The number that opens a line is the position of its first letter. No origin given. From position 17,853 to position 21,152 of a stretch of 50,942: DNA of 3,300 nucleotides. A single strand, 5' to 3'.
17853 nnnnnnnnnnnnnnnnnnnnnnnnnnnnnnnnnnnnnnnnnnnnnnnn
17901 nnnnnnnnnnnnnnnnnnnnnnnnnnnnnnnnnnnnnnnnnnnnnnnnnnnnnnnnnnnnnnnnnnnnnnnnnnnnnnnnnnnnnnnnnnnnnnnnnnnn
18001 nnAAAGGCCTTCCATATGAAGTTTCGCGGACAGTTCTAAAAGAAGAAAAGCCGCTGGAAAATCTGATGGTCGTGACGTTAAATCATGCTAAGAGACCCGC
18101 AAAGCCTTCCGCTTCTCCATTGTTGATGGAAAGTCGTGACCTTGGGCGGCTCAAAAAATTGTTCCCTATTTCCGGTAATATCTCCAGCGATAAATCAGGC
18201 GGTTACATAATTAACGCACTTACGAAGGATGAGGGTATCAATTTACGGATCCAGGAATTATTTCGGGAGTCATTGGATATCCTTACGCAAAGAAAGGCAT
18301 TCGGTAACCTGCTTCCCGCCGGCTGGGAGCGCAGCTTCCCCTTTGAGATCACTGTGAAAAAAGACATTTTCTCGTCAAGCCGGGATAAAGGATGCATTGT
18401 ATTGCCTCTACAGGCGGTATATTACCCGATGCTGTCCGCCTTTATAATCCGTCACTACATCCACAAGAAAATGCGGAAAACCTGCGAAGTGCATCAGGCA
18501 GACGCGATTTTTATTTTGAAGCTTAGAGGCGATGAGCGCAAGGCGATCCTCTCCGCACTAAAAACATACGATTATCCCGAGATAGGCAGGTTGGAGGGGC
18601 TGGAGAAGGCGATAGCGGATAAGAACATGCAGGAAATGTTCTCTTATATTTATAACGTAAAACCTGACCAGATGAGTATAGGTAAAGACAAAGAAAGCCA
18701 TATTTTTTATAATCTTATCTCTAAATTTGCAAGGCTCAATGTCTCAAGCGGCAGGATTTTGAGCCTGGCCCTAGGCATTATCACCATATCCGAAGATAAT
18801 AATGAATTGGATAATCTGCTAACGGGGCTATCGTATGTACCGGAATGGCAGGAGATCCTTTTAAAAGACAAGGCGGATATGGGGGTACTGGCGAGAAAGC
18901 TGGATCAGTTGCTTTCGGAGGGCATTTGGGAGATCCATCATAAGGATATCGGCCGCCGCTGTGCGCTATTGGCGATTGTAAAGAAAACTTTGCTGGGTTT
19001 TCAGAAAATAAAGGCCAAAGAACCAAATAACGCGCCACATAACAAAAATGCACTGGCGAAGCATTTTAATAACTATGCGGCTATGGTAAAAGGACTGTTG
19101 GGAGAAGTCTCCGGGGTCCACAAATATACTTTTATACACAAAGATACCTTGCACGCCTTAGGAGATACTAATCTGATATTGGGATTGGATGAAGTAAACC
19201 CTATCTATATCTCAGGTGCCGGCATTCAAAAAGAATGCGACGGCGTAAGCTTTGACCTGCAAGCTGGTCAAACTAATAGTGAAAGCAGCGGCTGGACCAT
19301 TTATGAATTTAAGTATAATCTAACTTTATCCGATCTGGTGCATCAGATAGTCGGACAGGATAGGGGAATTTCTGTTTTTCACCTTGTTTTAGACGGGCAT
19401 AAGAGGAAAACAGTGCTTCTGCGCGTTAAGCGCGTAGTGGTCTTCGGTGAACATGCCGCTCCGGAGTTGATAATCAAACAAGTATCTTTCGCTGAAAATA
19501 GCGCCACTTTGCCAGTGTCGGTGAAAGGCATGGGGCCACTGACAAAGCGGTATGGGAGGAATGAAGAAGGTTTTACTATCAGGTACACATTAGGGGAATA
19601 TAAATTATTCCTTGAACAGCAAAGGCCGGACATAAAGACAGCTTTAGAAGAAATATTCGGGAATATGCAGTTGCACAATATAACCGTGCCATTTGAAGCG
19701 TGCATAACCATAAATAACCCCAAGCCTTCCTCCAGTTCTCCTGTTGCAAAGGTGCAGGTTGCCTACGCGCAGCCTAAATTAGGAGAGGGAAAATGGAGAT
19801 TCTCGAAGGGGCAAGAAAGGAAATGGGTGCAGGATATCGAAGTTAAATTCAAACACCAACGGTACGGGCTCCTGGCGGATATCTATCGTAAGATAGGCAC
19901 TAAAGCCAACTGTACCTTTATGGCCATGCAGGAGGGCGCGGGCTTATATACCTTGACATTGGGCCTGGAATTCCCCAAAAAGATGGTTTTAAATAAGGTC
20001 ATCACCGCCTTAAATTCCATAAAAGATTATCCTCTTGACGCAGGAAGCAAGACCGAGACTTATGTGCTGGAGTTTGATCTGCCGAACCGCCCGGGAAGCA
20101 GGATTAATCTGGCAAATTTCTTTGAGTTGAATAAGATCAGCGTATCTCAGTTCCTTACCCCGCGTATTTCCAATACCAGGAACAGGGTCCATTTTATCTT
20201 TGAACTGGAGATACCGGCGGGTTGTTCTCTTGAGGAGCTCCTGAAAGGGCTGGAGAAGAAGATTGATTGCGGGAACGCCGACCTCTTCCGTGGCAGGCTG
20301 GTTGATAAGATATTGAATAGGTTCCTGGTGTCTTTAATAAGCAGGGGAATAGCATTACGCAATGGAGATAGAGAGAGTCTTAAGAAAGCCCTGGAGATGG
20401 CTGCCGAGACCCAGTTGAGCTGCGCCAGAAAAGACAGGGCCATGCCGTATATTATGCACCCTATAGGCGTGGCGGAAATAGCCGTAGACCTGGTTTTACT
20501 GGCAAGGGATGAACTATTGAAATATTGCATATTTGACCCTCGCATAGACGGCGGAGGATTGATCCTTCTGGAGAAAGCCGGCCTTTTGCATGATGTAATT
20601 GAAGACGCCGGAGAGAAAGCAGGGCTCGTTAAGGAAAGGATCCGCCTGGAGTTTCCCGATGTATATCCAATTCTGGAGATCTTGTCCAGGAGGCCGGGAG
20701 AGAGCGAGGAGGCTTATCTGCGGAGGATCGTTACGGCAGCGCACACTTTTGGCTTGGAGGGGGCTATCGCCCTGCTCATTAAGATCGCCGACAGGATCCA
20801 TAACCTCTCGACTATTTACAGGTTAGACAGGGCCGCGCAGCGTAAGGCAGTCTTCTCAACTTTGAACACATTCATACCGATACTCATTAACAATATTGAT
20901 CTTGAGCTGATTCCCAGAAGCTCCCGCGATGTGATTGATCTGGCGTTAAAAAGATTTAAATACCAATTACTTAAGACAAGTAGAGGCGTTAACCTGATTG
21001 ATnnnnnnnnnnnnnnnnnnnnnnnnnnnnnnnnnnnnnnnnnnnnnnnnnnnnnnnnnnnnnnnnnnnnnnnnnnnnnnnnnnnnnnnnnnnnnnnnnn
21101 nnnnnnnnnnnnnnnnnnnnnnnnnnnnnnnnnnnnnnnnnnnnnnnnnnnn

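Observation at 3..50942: One uninterrupted ORF fills the entire 50.9-kb window (at least 16,980 codons, open at both ends)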

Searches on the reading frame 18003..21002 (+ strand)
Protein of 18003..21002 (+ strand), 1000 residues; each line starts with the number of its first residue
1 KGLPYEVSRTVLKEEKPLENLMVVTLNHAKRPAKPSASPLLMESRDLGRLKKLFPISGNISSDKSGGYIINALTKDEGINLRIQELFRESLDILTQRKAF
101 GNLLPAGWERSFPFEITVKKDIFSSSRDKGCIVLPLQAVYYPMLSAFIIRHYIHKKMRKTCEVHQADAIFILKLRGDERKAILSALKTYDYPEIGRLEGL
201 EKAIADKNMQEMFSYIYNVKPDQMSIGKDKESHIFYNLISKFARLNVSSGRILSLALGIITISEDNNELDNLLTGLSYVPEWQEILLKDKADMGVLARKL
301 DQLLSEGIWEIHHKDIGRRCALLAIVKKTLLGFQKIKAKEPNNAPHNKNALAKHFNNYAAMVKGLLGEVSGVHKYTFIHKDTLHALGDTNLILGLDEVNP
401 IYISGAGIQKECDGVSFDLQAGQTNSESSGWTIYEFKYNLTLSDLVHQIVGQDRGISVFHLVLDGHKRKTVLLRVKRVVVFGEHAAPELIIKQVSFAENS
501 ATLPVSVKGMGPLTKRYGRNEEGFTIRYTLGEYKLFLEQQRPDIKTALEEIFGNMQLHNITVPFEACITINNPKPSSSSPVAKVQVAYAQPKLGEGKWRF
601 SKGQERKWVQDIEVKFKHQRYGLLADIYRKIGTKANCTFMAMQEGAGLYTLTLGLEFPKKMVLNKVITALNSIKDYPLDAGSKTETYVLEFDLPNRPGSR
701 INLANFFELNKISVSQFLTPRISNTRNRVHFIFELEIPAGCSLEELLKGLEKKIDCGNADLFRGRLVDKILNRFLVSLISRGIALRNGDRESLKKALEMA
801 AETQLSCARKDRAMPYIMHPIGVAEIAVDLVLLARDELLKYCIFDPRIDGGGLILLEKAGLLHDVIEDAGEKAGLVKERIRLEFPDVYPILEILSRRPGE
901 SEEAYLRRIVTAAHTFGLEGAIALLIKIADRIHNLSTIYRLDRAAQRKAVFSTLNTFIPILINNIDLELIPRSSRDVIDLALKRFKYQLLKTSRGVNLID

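Call 19: search_protein_families(library=pfam, proteins=[window:18003-21002:+], max_evalue=0.05)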
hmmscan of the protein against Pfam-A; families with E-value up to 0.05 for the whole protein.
window:18003-21002:+ (1000 aa): 2 families
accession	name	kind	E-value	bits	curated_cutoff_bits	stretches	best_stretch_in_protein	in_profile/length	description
PF13328.12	HD_4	-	5.5e-05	23.4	27.2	1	796-960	1-149/156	HD domain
PF01966.28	HD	-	6.9e-05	23.6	22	1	817-934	2-115/116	HD domain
